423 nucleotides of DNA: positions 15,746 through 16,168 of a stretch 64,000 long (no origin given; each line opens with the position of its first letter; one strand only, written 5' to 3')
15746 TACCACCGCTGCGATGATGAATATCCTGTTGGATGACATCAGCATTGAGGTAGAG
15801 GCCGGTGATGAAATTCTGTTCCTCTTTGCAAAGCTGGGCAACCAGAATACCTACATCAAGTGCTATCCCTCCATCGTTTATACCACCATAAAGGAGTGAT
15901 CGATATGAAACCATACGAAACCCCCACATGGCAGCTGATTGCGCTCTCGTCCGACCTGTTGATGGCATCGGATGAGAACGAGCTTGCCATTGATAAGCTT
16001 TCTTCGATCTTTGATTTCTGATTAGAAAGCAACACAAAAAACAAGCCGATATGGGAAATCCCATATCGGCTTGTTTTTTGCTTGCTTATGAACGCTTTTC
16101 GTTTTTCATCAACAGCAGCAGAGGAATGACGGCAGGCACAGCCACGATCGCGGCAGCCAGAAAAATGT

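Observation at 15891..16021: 38-codon micro-ORF coupled to giant esterase gene 1, with its C-terminal 22 residues identical to a second copy 24 kb away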

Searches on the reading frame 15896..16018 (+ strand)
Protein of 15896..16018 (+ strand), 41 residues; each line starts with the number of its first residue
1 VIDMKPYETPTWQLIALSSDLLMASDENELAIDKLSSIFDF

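Call 9: search_protein_families(library=pfam, proteins=[window:15905-16018:+], max_evalue=1)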
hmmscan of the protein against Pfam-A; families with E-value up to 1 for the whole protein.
window:15905-16018:+ (38 aa): 0 families

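Call 12: search_protein_families(library=ncbifam, proteins=[window:15905-16018:+], max_evalue=10)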
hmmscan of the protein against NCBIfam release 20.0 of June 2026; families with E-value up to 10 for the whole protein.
window:15905-16018:+ (38 aa): 0 families

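Call 14: find_homologous_proteins(query=window:15896-16018:+, max_evalue=10)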
Query window:15896-16018:+ (41 aa): 23 proteins with E <= 10 among 23 candidates.
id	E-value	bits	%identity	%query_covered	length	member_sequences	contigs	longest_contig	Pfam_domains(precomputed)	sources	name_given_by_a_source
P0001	8.9e-16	73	97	93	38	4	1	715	-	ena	-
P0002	1.3e-12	63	87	93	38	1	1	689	-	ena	-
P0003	3.6e-11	59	84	93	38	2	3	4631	-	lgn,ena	-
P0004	1.3e-9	54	76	93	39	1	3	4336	-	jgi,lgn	jgi:hypothetical protein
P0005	1.7e-9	54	76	93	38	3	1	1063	-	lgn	-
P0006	2.5e-9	53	79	93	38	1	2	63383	-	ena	-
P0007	2.9e-9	53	76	93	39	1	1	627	-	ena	-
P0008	3.7e-9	52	79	93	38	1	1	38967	-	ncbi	-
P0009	3.8e-9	52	79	93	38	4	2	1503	-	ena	-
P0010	4.7e-9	52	76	93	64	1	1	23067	-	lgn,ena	-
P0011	5.2e-9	52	79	93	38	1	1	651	-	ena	-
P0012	6.2e-9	52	78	88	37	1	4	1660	-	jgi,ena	jgi:hypothetical protein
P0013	1.0e-8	51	76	93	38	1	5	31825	-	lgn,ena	-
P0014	1.0e-8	51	76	93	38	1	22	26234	-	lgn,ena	-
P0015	1.4e-8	51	77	95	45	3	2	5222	-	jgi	jgi:hypothetical protein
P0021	2.8e-7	47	68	93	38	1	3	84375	-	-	-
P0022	6.3e-7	46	66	93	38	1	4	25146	-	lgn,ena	-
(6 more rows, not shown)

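Call 17: find_encoding_contigs(protein=P0006, flank=10000, max_places=3)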
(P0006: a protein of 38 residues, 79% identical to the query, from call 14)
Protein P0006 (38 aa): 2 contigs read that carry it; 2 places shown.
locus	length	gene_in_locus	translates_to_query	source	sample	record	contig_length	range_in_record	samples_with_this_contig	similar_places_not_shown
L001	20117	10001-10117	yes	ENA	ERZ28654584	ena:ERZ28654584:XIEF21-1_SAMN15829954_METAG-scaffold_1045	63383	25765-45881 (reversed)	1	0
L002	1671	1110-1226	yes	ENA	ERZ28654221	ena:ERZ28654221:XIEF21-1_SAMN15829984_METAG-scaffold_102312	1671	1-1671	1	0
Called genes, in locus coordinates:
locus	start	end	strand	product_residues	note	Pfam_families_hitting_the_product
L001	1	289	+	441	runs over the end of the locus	PF01029:NusB, PF22458:RsmF-B_ferredox, PF01189:Methyltr_RsmB-F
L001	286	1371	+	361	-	PF21016:RlmN_N, PF04055:Radical_SAM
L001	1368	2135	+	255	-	PF00481:PP2C (weak), PF13672:PP2C_2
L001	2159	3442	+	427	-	PF00069:Pkinase, PF07714:PK_Tyr_Ser-Thr, PF14531:Kinase-like (weak)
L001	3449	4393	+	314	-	PF16745:RsgA_N, PF03193:RsgA_GTPase, PF01926:MMR_HSR1 (weak)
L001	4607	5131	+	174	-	PF00466:Ribosomal_L10, PF27436:RL10_C (faint)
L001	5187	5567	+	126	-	PF16320:Ribosomal_L12_N, PF00542:Ribosomal_L12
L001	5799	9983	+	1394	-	-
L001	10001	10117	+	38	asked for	-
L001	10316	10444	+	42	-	-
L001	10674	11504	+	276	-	PF00456:Transketolase_N, PF13292:DXP_synthase_N, PF09364:XFP_N (weak), PF00676:E1_dh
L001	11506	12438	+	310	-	PF02779:Transket_pyr, PF02780:Transketolase_C, PF22613:Transketolase_C_1 (weak)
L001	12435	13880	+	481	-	PF17389:Bac_rhamnosid6H (faint)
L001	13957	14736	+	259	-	PF02811:PHP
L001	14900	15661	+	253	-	PF02535:Zip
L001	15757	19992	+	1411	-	PF00480:ROK (faint), PF01869:BcrAD_BadFG, PF09989:DUF2229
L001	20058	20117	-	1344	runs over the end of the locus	-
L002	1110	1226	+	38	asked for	-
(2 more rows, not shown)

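Call 18: find_encoding_contigs(protein=P0008, flank=10000, max_places=3)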
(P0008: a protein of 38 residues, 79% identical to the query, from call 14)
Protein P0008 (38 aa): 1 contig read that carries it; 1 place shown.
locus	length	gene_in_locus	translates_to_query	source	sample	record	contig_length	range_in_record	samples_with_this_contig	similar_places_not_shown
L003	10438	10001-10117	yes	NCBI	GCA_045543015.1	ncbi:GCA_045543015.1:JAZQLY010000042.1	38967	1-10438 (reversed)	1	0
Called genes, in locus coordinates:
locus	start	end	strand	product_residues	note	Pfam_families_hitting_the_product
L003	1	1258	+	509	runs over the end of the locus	PF22422:MGH1-like_GH, PF01204:Trehalase, PF03200:Glyco_hydro_63 (weak)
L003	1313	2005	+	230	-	PF00027:cNMP_binding, PF13545:HTH_Crp_2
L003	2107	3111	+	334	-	PF12974:Phosphonate-bd (weak), PF09084:NMT1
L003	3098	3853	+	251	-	PF00528:BPD_transp_1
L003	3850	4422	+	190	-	PF00005:ABC_tran, PF13304:AAA_21 (weak)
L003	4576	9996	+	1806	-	PF03629:SASA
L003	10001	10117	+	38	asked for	-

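Call 19: find_encoding_contigs(protein=P0014, flank=10000, max_places=6)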
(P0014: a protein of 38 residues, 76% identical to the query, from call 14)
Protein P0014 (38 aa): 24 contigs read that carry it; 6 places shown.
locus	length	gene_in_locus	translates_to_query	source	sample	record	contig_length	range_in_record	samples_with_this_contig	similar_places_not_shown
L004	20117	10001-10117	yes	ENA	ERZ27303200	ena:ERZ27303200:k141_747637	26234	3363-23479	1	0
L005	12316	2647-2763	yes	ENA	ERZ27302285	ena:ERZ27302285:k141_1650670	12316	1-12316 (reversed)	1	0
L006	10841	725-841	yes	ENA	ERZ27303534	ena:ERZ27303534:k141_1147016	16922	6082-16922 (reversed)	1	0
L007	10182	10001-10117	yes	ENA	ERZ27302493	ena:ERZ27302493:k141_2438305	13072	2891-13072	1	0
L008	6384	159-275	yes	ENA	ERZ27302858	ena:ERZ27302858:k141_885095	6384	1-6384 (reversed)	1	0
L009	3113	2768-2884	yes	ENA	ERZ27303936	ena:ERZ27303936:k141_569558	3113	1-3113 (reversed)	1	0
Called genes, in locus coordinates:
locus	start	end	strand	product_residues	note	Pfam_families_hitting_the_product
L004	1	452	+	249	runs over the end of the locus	PF14622:Ribonucleas_3_3, PF00636:Ribonuclease_3, PF00035:dsrm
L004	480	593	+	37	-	-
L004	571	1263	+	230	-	PF00027:cNMP_binding, PF13545:HTH_Crp_2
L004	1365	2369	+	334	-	PF12974:Phosphonate-bd (weak), PF09084:NMT1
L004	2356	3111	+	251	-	PF00528:BPD_transp_1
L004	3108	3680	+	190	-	PF00005:ABC_tran, PF13304:AAA_21 (weak)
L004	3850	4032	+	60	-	-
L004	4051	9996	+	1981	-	PF03629:SASA (weak)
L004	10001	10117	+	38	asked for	-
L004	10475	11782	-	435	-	PF07690:MFS_1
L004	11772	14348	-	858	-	PF00270:DEAD, PF06733:DEAD_2, PF13307:Helicase_C_2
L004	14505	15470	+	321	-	PF00892:EamA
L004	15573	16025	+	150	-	-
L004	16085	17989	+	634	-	PF00728:Glyco_hydro_20, PF18088:Glyco_H_20C_C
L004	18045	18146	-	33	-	-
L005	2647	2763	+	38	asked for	-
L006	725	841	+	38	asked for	-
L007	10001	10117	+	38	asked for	-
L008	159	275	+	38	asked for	-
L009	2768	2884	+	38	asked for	-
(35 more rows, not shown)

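Call 20: find_encoding_contigs(protein=P0022, flank=10000, max_places=4)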
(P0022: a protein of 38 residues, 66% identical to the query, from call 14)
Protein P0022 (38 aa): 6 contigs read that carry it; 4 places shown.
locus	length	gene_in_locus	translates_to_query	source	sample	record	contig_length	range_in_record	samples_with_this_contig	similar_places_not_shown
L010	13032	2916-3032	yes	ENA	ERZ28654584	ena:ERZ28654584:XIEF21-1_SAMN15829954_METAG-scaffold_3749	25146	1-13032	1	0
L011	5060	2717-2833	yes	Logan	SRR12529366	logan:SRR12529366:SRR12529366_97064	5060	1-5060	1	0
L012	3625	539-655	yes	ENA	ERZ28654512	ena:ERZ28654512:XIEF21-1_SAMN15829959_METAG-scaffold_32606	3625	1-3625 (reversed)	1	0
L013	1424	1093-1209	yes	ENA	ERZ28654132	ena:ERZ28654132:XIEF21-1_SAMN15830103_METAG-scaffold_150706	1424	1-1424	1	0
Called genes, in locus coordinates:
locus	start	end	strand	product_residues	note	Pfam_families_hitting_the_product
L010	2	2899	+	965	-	?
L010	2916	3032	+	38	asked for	-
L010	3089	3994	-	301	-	PF00149:Metallophos, PF12850:Metallophos_2 (weak)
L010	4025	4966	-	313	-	PF00149:Metallophos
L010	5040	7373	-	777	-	PF08531:Bac_rhamnosid_N, PF05592:Bac_rhamnosid, PF17389:Bac_rhamnosid6H, PF17390:Bac_rhamnosid_C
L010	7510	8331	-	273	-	PF00722:Glyco_hydro_16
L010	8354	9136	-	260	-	PF00106:adh_short, PF13561:adh_short_C2, PF23441:SDR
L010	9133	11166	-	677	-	-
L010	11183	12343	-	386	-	PF02746:MR_MLE_N, PF13378:MR_MLE_C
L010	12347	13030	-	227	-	PF13483:Lactamase_B_3, PF12706:Lactamase_B_2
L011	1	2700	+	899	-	?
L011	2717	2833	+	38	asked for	-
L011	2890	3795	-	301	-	PF00149:Metallophos, PF12850:Metallophos_2 (weak)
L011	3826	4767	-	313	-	PF00149:Metallophos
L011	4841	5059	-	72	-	?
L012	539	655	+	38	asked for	-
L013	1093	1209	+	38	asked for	-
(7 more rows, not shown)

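Call 21: find_encoding_contigs(protein=P0013, flank=10000, max_places=4)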
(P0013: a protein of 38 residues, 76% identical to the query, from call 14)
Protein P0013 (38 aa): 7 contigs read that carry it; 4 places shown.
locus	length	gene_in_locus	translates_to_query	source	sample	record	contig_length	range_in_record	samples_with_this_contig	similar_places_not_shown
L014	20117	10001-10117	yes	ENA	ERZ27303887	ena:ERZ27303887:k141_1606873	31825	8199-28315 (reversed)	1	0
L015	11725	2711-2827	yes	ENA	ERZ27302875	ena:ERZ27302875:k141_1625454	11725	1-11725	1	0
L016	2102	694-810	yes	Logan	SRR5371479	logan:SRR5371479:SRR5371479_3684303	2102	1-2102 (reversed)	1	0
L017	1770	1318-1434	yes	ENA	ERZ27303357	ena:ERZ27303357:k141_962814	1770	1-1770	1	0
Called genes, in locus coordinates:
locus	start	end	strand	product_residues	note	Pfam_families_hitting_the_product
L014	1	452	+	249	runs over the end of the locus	PF14622:Ribonucleas_3_3, PF00636:Ribonuclease_3, PF00035:dsrm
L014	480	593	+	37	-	-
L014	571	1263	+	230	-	PF00027:cNMP_binding, PF13545:HTH_Crp_2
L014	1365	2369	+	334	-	PF12974:Phosphonate-bd (weak), PF09084:NMT1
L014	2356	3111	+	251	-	PF00528:BPD_transp_1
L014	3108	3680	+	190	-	PF00005:ABC_tran, PF13304:AAA_21 (weak)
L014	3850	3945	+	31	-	-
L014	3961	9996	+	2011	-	PF03629:SASA (weak)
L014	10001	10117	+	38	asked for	-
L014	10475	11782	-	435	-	PF07690:MFS_1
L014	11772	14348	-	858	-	PF00270:DEAD, PF06733:DEAD_2, PF13307:Helicase_C_2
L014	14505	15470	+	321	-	PF00892:EamA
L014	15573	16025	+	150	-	-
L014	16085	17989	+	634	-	PF00728:Glyco_hydro_20, PF18088:Glyco_H_20C_C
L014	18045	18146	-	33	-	-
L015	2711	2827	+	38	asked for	-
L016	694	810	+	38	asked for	-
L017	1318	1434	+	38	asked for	-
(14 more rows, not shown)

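Call 31: search_protein_representatives(alignment_id=A1)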
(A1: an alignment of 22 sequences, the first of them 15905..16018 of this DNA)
Query: 22 sequences, 38 profile positions. Proteins with E-value up to 0.001 (for the whole library): 27; up to 1e-10: 8; up to 1e-30: 0. The best 27 are listed.
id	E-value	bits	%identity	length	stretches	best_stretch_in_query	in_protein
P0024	3.3e-21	91.1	-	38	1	1-38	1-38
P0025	4.7e-17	77.8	-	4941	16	3-19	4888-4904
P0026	3.7e-16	74.9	-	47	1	3-38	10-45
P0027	2.9e-14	68.9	-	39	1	1-37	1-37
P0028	1.9e-13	66.3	-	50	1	2-38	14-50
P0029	5.4e-12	61.6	-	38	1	1-36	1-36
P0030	2.8e-11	59.3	-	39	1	1-38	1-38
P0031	3.4e-11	59.0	-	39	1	1-38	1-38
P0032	2.9e-10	56.1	-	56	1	1-36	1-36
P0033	4.7e-10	55.4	-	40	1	1-36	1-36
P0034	1.1e-09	54.2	-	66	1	1-38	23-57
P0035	1.4e-09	53.9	-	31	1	8-38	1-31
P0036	2.4e-08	49.9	-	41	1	1-30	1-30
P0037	7.3e-08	48.4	-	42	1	3-38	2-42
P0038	8.9e-08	48.1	-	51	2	1-34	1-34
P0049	6.5e-04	35.7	-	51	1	1-24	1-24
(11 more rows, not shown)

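Call 35: find_related_loci(query=A1, collection=genome_contigs, flank=8000)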
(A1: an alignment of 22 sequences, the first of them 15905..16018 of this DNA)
Query A1 (38 aa) in genome_contigs; peptide patterns used: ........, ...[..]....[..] (x = any residue, [..] = any of these).
47 stretches matched a pattern; 5 encode a relative of the query (tblastn E <= 1e-3); 5 distinct loci.
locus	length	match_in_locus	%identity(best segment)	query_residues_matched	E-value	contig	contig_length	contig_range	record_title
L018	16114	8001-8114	68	1-38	5e-15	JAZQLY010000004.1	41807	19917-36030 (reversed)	MAG: Eubacteriales bacterium isolate T1900044607_TS20190073.MAGScoT_cleanbin_000047 SGB_764_k141_2964046, whole genome s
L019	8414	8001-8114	68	1-38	9e-15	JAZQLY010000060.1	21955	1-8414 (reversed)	MAG: Eubacteriales bacterium isolate T1900044607_TS20190073.MAGScoT_cleanbin_000047 SGB_764_k141_1378147, whole genome s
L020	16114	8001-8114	63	1-38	5e-12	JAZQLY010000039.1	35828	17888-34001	MAG: Eubacteriales bacterium isolate T1900044607_TS20190073.MAGScoT_cleanbin_000047 SGB_764_k141_642543, whole genome sh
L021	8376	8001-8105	66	4-38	1e-11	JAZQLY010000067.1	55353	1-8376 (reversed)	MAG: Eubacteriales bacterium isolate T1900044607_TS20190073.MAGScoT_cleanbin_000047 SGB_764_k141_1918336, whole genome s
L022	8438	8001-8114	79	1-38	6e-11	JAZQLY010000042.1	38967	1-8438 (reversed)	MAG: Eubacteriales bacterium isolate T1900044607_TS20190073.MAGScoT_cleanbin_000047 SGB_764_k141_2384044, whole genome s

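Call 39: search_protein_families(library=pfam, proteins=[L018:7663-7977:+, L018:4182-5291:+, L018:5309-6064:+, L018:6110-6880:-, L018:6893-7390:-, L018:8353-9615:-, L018:2398-3321:+, L018:1553-2359:+], max_evalue=0.01)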
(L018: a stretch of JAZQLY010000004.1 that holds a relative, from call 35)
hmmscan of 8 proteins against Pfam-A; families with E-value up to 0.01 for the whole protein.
L018:7663-7977:+ (105 aa): 0 families

L018:4182-5291:+ (370 aa): 4 families
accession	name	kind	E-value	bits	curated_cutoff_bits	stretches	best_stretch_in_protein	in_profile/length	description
PF01408.29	GFO_IDH_MocA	-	5.9e-22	79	24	1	41-164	1-120/120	Oxidoreductase family, NAD-binding Rossmann fold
PF22725.1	GFO_IDH_MocA_C3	-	2.8e-13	50.4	27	1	197-288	32-117/124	GFO/IDH/MocA C-terminal domain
PF02894.22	GFO_IDH_MocA_C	-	4.5e-06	27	22.9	1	201-272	32-99/218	Oxidoreductase family, C-terminal alpha/beta domain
PF03807.23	F420_oxidored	-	0.0058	17.6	21.6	0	42-122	1-75/94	NADP oxidoreductase coenzyme F420-dependent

L018:5309-6064:+ (252 aa): 1 family
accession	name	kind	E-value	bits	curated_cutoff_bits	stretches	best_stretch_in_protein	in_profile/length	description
PF01261.30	AP_endonuc_2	-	1.7e-38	133.2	31.1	1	20-247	1-244/249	Xylose isomerase-like TIM barrel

L018:6110-6880:- (256 aa): 1 family
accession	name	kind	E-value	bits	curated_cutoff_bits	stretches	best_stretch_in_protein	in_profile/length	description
PF01790.23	LGT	-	1.3e-36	126.5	24.9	1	7-238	9-239/240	Prolipoprotein diacylglyceryl transferase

L018:6893-7390:- (165 aa): 7 families
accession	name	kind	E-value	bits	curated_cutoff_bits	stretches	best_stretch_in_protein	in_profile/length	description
PF00578.27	AhpC-TSA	-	2.2e-24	86.2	26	1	28-145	2-123/124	AhpC/TSA family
PF08534.16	Redoxin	-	3.8e-23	82.4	26.6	1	28-148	3-133/148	Redoxin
PF13905.12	Thioredoxin_8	-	1e-09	39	27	1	51-142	1-93/94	Thioredoxin-like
PF00085.26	Thioredoxin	-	1.4e-09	38.4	23.5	1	52-94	19-61/103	Thioredoxin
PF00837.23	T4_deiodinase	-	6.2e-07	29.4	27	1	29-93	77-144/237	Iodothyronine deiodinase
PF13098.12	Thioredoxin_2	-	1.7e-05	25.6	27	1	50-159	4-103/104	Thioredoxin-like domain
PF02630.20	SCO1-SenC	-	2.7e-05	24.6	22.8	1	32-98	2-72/134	SCO1/SenC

L018:8353-9615:- (420 aa): 0 families

L018:2398-3321:+ (308 aa): 2 families
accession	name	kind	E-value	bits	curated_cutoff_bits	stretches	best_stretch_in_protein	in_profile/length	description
PF00889.24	EF_TS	-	7e-55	186.2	27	1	71-289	2-204/204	Elongation factor TS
PF25025.1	EF-Ts_N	-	0.0008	19.8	33.2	1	8-40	17-50/60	Elongation factor Ts, mitochondrial, N-terminal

L018:1553-2359:+ (269 aa): 1 family
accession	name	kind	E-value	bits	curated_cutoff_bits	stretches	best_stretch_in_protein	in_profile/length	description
PF00318.25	Ribosomal_S2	-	7.9e-100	333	26.1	1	32-246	1-215/216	Ribosomal protein S2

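Call 42: search_solved_structures(query=A2, max_evalue=10, show_alignments=3)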
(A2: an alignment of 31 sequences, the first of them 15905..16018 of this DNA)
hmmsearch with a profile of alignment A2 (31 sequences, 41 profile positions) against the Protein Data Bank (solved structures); distinct sequences matched with E-value up to 10: 0.
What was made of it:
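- On Any curated protein family (Pfam-A, NCBIfam) or solved structure: The PDB profile search gave 0 hits at E up to 10 (call 42).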

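Call 43: search_protein_families(library=ncbifam, alignment_id=A2, max_evalue=10)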
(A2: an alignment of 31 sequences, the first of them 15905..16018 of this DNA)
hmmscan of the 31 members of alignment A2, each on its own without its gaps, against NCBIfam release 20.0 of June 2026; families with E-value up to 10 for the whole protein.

A. member 1, window:15905-16018:+ (38 aa): 0 families

B. families by the number of members that match (of 31 scanned): 3 families
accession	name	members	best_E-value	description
NF012209.1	LEPR-8K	2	0.02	LEPR-XLL domain-containing protein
NF002256.0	PRK01189.1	1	0.07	V-type ATP synthase subunit F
NF047321.1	SCO7613_CTERM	1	0.07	SCO7613 C-terminal domain-containing membrane protein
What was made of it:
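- On AgrD-type cyclic autoinducer precursor: There is no NCBIfam hit at E up to 10 for either window peptide or for 31 family members (calls 12, 43).
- Closest known: Gram-positive peptide pheromone precursors. Different: There is no hit to the NCBIfam library (calls 12, 43).
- Tried and rejected: Only 2 members hit, at E 0.02 (call 43).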

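Call 46: find_homologous_proteins(query=A3, max_evalue=1)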
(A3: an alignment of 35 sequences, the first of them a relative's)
Query A3 (35 sequences) (44 aa, profile of the alignment): 76 proteins with E <= 1 among 917 candidates.
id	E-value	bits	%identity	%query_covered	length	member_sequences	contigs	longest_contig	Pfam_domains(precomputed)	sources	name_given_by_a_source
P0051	4.2e-18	83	57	84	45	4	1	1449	-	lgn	-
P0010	6.9e-18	82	62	84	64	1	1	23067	-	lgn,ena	-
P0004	2.1e-17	80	59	84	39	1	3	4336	-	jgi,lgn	jgi:hypothetical protein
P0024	2.3e-17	80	57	84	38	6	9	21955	-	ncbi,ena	-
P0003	2.7e-17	80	51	84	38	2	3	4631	-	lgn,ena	-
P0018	3.9e-17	79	59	84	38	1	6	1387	-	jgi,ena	jgi:hypothetical protein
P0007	4.9e-17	79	57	84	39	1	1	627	-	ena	-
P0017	5.9e-17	79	54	84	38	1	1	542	-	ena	-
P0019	6.6e-17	79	59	84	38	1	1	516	-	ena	-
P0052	7.3e-17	79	57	84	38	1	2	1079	-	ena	-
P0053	1.2e-16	78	49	84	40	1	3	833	-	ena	-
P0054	1.4e-16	78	54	84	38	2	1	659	-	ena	-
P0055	2.1e-16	77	57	84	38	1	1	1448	-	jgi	jgi:hypothetical protein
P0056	2.1e-16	77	54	84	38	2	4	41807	-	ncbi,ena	-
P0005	2.2e-16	77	54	84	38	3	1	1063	-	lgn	-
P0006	2.6e-16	77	57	84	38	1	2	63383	-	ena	-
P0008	5.5e-16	76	51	84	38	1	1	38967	-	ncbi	-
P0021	3.3e-15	73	54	84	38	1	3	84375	-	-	-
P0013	3.7e-15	73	51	84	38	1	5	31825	-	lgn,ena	-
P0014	5.1e-15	73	49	84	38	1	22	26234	-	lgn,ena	-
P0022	1.7e-14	71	46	84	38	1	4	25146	-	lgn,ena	-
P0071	3.1e-13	67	49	84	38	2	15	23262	-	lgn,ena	-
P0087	4.8e-9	54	55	70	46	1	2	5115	-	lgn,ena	-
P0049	8.2e-9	53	55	70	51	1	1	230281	-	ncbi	-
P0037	1.7e-7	49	-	-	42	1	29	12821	-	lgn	-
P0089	8.4e-7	46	-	-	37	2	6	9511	-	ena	-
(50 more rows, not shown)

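Call 48: find_encoding_contigs(protein=P0049, flank=10000, max_places=2)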
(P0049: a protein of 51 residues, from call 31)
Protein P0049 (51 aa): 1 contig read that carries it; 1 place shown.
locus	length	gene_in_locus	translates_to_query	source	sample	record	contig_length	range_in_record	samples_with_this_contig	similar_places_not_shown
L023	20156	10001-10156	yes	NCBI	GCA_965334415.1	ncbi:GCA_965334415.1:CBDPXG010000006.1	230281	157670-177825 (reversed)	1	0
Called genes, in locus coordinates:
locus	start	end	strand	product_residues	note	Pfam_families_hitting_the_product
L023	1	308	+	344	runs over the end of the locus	PF21694:DNA_pol3_delta_C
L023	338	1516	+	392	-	PF00248:Aldo_ket_red, PF13183:Fer4_8 (weak), PF13187:Fer4_9, PF13237:Fer4_10 (faint), PF13534:Fer4_17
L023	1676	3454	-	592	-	-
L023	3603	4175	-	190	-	PF02659:Mntp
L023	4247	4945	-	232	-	-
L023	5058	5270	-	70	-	-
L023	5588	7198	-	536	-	PF00933:Glyco_hydro_3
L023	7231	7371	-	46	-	-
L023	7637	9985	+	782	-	-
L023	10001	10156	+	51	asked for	-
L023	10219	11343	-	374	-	-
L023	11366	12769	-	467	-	-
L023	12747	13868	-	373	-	PF23899:SU10_portal (weak), PF16510:P22_portal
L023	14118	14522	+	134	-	PF00636:Ribonuclease_3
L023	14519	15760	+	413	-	PF13393:tRNA-synt_His, PF00587:tRNA-synt_2b, PF03129:HGTP_anticodon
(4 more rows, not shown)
